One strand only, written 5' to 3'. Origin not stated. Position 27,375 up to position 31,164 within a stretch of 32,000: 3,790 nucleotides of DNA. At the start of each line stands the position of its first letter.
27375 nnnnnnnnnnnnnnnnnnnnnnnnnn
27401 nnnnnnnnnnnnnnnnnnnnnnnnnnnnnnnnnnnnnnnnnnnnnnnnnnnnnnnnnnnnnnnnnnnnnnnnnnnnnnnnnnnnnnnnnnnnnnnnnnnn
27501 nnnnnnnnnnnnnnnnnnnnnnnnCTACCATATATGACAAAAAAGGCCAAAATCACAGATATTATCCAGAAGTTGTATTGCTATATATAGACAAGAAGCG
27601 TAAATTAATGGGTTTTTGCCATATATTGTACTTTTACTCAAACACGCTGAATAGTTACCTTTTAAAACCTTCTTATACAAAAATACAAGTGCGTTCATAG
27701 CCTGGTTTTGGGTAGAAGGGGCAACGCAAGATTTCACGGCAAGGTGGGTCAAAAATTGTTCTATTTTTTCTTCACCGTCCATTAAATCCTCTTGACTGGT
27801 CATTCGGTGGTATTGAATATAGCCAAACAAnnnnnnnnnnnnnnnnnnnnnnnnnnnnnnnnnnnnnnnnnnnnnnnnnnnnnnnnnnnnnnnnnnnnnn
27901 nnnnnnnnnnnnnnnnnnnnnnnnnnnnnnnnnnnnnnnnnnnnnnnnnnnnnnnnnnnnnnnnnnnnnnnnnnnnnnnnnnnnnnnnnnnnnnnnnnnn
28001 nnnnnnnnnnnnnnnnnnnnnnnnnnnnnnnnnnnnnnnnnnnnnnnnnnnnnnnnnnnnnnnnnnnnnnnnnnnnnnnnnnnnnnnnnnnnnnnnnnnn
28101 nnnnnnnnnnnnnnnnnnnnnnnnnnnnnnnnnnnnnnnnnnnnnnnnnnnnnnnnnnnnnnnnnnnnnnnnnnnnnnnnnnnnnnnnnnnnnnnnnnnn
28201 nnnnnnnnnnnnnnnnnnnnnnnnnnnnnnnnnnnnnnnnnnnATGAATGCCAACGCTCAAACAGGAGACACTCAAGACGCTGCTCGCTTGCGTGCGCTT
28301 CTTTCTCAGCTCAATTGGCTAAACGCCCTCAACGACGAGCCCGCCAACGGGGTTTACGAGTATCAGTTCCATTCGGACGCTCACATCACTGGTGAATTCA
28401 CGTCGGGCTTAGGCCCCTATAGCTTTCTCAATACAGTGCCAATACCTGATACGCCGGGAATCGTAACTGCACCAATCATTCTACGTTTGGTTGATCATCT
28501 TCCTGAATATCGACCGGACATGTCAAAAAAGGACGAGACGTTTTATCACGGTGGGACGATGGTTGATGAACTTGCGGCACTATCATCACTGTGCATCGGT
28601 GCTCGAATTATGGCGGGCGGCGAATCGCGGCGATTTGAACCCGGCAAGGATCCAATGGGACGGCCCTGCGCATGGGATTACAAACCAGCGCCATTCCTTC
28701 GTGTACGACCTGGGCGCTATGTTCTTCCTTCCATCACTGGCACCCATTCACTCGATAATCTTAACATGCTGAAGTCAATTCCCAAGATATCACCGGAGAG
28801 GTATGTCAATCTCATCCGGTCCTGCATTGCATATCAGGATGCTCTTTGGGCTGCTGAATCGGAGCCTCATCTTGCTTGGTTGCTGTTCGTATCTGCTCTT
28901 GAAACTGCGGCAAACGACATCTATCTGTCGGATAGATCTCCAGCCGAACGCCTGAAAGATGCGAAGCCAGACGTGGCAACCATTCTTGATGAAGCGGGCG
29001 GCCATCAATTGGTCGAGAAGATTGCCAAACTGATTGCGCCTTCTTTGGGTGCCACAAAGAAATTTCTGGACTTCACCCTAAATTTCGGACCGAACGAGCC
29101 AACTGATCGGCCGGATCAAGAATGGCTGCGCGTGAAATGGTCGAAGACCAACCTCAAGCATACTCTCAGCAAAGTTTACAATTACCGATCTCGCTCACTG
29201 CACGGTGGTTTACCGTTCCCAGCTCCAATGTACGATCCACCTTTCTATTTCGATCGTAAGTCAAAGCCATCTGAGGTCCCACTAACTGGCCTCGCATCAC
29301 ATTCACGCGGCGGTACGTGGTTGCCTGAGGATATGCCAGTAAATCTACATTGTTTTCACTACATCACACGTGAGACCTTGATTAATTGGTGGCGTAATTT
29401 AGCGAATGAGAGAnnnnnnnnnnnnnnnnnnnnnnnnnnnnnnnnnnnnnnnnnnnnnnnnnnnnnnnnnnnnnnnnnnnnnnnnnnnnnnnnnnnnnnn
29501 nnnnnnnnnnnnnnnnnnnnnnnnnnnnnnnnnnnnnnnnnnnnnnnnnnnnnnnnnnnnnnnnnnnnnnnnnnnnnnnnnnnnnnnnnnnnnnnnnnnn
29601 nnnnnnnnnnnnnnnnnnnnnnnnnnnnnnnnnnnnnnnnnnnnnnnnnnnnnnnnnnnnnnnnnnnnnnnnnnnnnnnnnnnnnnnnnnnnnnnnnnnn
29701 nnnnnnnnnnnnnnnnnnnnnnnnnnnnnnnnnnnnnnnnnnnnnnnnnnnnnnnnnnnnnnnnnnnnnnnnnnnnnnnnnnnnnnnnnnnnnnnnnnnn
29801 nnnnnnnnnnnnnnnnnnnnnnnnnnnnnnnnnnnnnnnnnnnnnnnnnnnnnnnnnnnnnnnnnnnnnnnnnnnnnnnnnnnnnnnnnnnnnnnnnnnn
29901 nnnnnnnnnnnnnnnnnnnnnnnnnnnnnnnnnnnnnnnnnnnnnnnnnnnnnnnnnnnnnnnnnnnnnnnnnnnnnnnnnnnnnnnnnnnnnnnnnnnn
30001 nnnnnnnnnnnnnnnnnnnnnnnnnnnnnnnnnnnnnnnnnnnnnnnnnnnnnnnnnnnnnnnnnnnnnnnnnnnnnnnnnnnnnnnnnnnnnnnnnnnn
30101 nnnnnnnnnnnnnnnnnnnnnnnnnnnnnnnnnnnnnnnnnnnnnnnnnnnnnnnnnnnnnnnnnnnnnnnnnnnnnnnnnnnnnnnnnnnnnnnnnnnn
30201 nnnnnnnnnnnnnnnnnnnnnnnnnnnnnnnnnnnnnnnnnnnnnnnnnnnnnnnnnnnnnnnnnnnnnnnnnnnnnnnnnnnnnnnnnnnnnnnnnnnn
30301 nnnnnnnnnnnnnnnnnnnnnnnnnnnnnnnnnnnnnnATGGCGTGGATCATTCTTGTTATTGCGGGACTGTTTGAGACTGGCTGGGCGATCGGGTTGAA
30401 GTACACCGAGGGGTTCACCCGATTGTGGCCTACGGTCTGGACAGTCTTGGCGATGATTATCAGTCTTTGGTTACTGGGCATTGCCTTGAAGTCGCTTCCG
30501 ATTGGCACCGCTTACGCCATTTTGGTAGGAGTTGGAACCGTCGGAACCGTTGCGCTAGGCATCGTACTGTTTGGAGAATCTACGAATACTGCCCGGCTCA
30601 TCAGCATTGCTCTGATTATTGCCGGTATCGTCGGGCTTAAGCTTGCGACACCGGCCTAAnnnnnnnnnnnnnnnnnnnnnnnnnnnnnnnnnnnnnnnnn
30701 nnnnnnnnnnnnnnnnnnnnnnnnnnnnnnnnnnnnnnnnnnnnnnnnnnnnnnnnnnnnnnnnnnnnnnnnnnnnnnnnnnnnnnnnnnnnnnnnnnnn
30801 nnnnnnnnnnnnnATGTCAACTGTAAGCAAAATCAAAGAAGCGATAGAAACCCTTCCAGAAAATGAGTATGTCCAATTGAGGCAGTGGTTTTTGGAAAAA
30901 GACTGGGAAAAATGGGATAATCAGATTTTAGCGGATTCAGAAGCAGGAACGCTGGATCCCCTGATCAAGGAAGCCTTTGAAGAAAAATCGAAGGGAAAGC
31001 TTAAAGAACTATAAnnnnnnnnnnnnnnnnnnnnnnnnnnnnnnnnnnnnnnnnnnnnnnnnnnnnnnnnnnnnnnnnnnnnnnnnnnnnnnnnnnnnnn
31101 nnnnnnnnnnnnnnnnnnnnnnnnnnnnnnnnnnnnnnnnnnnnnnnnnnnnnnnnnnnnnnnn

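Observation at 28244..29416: G+C-rich orphan 390-aa protein in the first cassette position, with a C-terminal Rx4H (HEPN-like) helical domain: candidate novel toxin/defence effector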

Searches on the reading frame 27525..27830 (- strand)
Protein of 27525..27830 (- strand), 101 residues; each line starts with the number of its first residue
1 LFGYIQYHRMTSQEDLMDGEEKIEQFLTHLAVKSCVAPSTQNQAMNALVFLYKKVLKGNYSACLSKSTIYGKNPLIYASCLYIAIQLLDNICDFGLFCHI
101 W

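Call 18: search_protein_families(library=pfam, proteins=[window:27525-27830:-], max_evalue=0.01)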
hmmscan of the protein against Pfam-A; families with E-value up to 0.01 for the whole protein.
window:27525-27830:- (101 aa): 1 family
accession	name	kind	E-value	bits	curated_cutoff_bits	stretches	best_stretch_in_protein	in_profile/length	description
PF13495.12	Phage_int_SAM_4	-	1.3e-12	48.4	27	1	19-60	42-83/85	Phage integrase, N-terminal SAM-like domain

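Call 87: search_protein_families(library=ncbifam, proteins=[window:27525-27830:-], max_evalue=0.001)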
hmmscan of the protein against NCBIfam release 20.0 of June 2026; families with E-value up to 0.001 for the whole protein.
window:27525-27830:- (101 aa): 2 families
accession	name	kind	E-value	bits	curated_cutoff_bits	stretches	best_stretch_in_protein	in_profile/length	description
TIGR02249.1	integrase_gron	subfamily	1.6e-12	47.4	265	1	4-61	29-84/315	integron integrase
NF011946.0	PRK15417.1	equivalog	3.6e-05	23.1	435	1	4-58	44-96/337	integron integrase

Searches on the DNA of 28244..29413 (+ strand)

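Call 69: search_dna_similar(query=L084:5977-7098:+, collection=ecoli_genomes, mode=near, max_rows=12, rows=spread)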
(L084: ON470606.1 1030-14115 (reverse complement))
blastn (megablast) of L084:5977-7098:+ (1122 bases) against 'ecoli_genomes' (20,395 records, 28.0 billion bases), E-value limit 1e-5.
Records with a match: 5; places in all: 5; records where one place covers at least 80% of the query: 5.
Genomes with a match: 5 of 5426; with a place that covers at least 80% of the query: 5. Places per genome that has any: lowest 1, median 1, highest 1. On chromosomes: 5 places; on plasmids: 0.
Best place of each record, by identity: >=99% 5.
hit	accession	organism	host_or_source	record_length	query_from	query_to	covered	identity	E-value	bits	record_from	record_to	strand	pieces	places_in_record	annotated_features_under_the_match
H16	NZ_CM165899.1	Escherichia coli strain N21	Homo sapiens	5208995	1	1122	100%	100.0%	0e+0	2073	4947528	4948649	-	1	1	hypothetical protein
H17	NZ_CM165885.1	Escherichia coli strain N54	Homo sapiens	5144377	1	1122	100%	100.0%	0e+0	2073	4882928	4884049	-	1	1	hypothetical protein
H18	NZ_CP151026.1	Escherichia coli strain 19KM1831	Dog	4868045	1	1122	100%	99.8%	0e+0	2061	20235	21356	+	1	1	hypothetical protein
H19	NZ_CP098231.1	Escherichia coli strain XJ34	bovine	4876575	1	1122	100%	99.2%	0e+0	2023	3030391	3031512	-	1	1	hypothetical protein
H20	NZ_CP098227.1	Escherichia coli strain XJ6-3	bovine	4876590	1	1122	100%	99.2%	0e+0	2023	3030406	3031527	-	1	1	hypothetical protein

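Call 97: get_annotated_region(hit=H18, flank=3500)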
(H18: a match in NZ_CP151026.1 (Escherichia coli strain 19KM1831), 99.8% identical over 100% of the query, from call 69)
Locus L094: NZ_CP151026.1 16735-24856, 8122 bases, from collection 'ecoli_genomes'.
description: Escherichia coli strain 19KM1831 chromosome, complete genome
organism: Escherichia coli strain 19KM1831 (NCBI taxid 562)
replicon: chromosome; assembly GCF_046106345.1
host: Dog; source: Rectal; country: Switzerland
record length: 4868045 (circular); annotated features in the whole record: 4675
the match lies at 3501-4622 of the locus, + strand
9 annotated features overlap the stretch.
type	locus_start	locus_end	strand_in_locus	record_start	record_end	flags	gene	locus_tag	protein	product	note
CDS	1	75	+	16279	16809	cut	-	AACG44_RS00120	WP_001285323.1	phage tail protein I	-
CDS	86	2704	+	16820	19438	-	-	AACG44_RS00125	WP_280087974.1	phage tail protein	-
CDS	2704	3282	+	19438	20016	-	-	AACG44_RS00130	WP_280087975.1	tail fiber assembly protein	-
CDS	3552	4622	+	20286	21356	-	-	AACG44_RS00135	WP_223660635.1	hypothetical protein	-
CDS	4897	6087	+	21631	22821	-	-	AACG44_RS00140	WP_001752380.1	phage tail sheath protein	-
CDS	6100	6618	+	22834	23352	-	-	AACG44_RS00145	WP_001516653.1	phage major tail tube protein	-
CDS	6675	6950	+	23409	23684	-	-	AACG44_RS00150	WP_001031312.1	phage tail assembly protein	-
CDS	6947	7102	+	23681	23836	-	-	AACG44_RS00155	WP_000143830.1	GpE family phage tail protein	-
CDS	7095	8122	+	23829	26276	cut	-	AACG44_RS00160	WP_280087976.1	phage tail tape measure protein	-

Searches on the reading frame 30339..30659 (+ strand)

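Call 87: search_protein_families(library=ncbifam, proteins=[window:30339-30659:+], max_evalue=0.001)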
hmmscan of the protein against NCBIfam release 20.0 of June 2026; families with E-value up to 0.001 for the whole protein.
window:30339-30659:+ (106 aa): 21 families
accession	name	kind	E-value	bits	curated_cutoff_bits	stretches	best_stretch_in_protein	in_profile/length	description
NF008512.1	PRK11431.1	equivalog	1.2e-40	138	126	1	1-104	1-104/104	quaternary ammonium compound efflux SMR transporter SugE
NF000280.1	SMR_efflux_smr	exception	1.2e-21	77.3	200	1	1-103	1-104/105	multidrug efflux SMR transporter Smr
NF000384.1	QacCGHJ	equivalog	7.7e-17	61.5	160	1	1-101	1-101/107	QacCGHJ group quaternary ammonium compound efflux SMR transporter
NF012170.0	qac_SMR_J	exception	2.3e-16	60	210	1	1-101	1-101/107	quaternary ammonium compound efflux SMR transporter QacJ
NF033469.1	SMR_qac_bcrB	exception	2.6e-15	56.9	205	1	3-103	4-104/105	quaternary ammonium compound efflux SMR transporter BcrB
NF051482.1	EbrB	exception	4.5e-15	56.2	160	1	5-100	6-101/105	SMR family multidrug efflux transporter EbrB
NF000277.1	qac_SMR_G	exception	5.2e-15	55.7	200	1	14-101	14-101/107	quaternary ammonium compound efflux SMR transporter QacG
NF007087.1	PRK09541.1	subfamily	6.8e-15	55.5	162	1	4-101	5-102/110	EmrE family multidrug efflux SMR transporter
NF042984.1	SMR_efflux_EmrE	exception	7e-15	55.3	226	1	10-102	11-103/110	multidrug efflux SMR transporter EmrE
NF033137.0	SMR_qac_int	equivalog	8.3e-15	55.3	188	1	2-103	2-103/109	Qac family quaternary ammonium compound efflux SMR transporter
NF051481.1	EbrA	exception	1.4e-13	51.1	160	1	2-100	4-102/104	SMR family multidrug efflux transporter EbrA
NF000279.1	qac_SMR_H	exception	1.8e-13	50.7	205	1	5-100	5-100/107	quaternary ammonium compound efflux SMR transporter QacH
NF000023.1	qac_SMR_C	exception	2.3e-13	50.2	200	1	1-102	1-102/107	quaternary ammonium compound efflux SMR transporter QacC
NF000278.1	SMR_qac_G2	exception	2.8e-13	50.2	220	1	2-103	3-104/110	quaternary ammonium compound efflux SMR transporter QacG2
NF033136.1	SMR_qac_K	exception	4.1e-13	50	205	1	2-103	3-104/110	quaternary ammonium compound efflux SMR transporter QacK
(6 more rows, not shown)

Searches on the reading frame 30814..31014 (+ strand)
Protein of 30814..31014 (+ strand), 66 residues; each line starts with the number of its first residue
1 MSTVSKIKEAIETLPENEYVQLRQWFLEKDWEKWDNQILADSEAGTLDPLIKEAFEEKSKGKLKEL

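Call 18: search_protein_families(library=pfam, proteins=[window:30814-31014:+], max_evalue=0.01)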
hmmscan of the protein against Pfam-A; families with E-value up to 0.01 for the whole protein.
window:30814-31014:+ (66 aa): 1 family
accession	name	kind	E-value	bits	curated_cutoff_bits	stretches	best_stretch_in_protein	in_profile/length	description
PF16440.10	DUF5037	-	0.0076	16.4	25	1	5-37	81-113/247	Domain of unknown function (DUF5037)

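Call 87: search_protein_families(library=ncbifam, proteins=[window:30814-31014:+], max_evalue=0.001)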
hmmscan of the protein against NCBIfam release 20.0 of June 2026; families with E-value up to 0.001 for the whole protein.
window:30814-31014:+ (66 aa): 0 families
